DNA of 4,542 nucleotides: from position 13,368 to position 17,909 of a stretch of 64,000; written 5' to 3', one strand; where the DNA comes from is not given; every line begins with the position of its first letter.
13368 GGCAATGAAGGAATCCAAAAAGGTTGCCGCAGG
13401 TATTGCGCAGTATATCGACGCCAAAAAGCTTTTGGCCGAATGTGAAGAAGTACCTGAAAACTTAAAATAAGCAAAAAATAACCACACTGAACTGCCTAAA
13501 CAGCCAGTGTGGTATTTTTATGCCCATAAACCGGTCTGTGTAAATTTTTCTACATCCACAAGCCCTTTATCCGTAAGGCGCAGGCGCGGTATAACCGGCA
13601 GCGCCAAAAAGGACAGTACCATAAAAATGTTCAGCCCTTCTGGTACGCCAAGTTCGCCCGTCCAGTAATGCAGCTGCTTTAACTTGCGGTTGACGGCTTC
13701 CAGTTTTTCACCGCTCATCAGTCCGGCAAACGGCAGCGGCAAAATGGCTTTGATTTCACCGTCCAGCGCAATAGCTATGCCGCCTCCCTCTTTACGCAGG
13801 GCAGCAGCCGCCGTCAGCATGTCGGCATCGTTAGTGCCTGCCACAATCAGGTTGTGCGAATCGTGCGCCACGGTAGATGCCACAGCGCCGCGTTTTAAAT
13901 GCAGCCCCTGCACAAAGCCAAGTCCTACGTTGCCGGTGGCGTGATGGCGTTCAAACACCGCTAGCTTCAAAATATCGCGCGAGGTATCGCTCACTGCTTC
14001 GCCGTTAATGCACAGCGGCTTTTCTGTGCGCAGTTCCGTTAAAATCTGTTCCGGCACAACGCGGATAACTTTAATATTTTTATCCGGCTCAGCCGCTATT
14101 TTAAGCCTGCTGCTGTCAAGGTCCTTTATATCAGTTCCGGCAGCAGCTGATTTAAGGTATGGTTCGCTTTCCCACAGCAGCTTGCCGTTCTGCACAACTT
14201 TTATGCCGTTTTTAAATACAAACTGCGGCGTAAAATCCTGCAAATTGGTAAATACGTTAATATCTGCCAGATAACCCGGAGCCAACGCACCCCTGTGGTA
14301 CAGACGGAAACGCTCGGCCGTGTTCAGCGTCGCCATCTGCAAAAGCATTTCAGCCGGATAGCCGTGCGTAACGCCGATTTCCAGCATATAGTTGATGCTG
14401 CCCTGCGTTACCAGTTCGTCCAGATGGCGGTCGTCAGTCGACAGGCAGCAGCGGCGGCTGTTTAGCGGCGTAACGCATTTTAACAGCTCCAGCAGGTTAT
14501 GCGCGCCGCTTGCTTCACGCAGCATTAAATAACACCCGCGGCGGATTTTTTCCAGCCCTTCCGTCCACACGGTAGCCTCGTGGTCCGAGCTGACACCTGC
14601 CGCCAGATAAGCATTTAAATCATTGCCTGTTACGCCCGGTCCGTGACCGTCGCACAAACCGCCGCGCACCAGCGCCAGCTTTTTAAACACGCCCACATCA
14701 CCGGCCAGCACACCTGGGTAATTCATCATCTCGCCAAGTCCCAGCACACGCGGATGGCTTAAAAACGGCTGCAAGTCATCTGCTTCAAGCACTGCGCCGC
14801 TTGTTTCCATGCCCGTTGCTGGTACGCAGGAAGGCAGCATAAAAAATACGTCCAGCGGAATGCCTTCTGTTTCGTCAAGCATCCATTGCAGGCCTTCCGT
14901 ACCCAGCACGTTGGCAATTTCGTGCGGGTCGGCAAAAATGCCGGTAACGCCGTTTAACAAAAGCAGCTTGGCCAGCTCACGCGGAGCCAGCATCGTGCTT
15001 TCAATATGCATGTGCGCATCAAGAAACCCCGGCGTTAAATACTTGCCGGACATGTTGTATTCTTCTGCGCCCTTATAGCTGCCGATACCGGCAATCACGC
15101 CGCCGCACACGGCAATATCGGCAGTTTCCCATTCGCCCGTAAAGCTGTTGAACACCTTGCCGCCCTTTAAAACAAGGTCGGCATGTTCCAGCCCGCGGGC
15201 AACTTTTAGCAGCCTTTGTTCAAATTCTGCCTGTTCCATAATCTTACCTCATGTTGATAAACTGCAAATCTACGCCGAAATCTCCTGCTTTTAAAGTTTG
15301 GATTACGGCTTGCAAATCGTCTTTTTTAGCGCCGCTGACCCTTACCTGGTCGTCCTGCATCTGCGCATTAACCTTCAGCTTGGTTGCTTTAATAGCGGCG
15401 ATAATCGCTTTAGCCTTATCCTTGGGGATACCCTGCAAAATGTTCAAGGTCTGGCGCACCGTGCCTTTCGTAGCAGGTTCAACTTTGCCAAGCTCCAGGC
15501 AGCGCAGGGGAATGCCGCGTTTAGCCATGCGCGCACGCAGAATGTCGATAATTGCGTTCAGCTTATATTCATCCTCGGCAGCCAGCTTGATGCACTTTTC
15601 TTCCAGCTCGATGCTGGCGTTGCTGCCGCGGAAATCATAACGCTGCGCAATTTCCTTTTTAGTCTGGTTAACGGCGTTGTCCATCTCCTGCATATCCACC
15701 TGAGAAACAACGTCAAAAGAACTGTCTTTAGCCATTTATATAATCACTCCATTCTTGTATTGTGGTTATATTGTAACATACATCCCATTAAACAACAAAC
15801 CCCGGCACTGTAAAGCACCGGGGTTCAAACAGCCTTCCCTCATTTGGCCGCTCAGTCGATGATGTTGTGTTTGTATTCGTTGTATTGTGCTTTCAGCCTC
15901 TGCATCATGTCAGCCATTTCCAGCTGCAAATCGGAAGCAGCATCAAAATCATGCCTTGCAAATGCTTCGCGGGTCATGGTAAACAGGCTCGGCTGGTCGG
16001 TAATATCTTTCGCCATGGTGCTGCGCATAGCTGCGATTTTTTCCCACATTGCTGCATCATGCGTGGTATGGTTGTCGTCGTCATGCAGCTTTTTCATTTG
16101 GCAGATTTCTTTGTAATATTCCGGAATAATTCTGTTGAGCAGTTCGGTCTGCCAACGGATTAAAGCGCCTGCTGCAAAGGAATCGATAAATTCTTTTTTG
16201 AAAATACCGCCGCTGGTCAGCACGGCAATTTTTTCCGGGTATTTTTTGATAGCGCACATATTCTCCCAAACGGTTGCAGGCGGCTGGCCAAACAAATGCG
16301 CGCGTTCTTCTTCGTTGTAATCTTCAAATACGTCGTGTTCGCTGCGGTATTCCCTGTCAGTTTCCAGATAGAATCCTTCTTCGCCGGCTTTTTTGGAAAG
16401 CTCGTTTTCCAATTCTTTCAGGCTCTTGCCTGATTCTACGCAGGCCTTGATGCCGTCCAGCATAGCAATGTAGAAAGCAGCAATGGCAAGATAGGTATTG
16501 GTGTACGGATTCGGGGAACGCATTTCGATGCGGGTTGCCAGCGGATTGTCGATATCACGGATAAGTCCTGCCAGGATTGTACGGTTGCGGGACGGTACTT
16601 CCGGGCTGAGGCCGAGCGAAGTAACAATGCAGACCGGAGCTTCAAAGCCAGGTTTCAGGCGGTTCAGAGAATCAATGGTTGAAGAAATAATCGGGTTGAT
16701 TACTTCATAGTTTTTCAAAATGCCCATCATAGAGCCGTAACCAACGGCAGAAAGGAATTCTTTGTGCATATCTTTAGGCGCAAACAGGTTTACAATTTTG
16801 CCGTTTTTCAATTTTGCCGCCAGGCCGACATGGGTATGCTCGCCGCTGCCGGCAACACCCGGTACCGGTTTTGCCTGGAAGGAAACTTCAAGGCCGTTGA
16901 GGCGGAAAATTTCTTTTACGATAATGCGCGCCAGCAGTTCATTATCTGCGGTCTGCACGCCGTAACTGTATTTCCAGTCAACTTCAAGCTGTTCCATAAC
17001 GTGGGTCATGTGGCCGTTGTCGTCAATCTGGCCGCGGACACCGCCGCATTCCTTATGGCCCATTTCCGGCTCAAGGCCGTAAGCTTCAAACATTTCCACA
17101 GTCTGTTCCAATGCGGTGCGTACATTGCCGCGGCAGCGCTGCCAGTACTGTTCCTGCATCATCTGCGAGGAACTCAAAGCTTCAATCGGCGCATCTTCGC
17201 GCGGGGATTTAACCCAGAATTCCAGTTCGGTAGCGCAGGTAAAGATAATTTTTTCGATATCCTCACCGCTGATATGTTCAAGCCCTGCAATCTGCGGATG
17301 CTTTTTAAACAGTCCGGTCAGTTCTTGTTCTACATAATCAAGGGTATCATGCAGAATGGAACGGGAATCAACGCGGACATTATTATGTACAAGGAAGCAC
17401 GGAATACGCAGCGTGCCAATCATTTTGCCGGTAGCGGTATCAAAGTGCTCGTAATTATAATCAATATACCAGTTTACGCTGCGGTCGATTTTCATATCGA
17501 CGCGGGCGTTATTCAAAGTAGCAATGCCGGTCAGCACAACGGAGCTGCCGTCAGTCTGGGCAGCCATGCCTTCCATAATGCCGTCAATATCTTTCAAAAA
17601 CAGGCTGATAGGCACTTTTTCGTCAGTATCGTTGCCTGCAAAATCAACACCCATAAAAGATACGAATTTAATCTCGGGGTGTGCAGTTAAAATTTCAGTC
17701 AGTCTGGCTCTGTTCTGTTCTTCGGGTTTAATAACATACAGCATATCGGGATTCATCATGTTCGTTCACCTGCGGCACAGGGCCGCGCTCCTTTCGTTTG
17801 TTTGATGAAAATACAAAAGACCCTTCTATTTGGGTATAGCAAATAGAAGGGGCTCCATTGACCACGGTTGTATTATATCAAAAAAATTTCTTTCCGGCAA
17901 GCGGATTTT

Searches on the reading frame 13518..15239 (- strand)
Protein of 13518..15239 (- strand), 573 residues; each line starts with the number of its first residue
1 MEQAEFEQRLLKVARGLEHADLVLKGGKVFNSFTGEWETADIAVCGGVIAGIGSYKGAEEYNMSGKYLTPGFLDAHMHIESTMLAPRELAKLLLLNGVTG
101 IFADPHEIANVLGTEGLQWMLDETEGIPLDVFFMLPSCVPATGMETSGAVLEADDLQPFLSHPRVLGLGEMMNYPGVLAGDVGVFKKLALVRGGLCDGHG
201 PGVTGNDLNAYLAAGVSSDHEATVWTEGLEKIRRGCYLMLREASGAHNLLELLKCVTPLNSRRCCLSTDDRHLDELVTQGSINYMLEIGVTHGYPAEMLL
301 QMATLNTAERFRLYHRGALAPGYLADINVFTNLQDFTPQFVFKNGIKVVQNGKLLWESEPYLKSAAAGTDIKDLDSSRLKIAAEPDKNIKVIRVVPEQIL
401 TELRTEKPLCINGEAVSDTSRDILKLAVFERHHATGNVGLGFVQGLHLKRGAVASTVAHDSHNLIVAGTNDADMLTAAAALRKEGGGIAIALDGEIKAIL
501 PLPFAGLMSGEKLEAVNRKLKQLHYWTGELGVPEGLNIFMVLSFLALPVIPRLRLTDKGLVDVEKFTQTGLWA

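Call 46: search_protein_families(library=ncbifam, proteins=[window:13518-15239:-], max_evalue=1e-10)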
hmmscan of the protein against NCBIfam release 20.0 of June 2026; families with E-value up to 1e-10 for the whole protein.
window:13518-15239:- (573 aa): 4 families
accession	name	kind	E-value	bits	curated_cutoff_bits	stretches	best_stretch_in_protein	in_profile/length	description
TIGR01178.1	ade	equivalog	2.3e-163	544.6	472.5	1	21-569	1-550/552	adenine deaminase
NF007457.0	PRK10027.1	equivalog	2e-124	416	768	1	7-570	17-583/588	adenine deaminase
NF006689.0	PRK09237.1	equivalog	4.1e-13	48.6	371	0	20-79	3-66/383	amidohydrolase/deacetylase family metallohydrolase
TIGR03178.1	allantoinase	equivalog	1.7e-12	46.9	357.85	0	21-80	1-61/441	allantoinase AllB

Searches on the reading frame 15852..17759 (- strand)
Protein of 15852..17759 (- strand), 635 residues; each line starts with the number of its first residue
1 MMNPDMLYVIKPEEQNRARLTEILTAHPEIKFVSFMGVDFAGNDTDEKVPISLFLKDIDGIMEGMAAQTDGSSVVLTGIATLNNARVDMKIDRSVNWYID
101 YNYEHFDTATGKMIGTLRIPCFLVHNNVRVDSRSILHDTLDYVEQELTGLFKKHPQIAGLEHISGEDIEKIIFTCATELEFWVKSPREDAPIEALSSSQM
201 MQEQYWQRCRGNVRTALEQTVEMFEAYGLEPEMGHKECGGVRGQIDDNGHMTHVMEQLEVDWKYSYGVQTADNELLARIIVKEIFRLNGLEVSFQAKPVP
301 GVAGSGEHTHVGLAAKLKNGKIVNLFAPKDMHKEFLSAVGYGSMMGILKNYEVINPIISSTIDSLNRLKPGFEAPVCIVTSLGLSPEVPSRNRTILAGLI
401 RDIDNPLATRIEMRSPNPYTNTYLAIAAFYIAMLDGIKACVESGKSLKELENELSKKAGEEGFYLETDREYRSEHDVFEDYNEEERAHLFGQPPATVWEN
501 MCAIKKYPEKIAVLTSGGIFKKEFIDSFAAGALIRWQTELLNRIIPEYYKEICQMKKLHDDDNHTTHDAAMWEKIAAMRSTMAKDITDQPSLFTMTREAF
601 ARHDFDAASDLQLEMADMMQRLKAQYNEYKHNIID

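Call 46: search_protein_families(library=ncbifam, proteins=[window:15852-17759:-], max_evalue=1e-10)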
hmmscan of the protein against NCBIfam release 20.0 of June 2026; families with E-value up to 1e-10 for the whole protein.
window:15852-17759:- (635 aa): 4 families
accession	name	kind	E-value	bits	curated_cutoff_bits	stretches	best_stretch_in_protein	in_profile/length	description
TIGR00653.1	GlnA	equivalog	6.4e-36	124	429.15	1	28-452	10-392/462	type I glutamate--ammonia ligase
TIGR03105.1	gln_synth_III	equivalog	6.8e-22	77.6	469.6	1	257-449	185-366/435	type III glutamate--ammonia ligase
NF007006.0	PRK09469.1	equivalog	6.9e-22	77.6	845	1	250-448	212-394/469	glutamate--ammonia ligase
NF045547.1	GGputSyn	equivalog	6.3e-17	61.4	650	1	257-457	193-380/438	gamma-glutamylputrescine synthetase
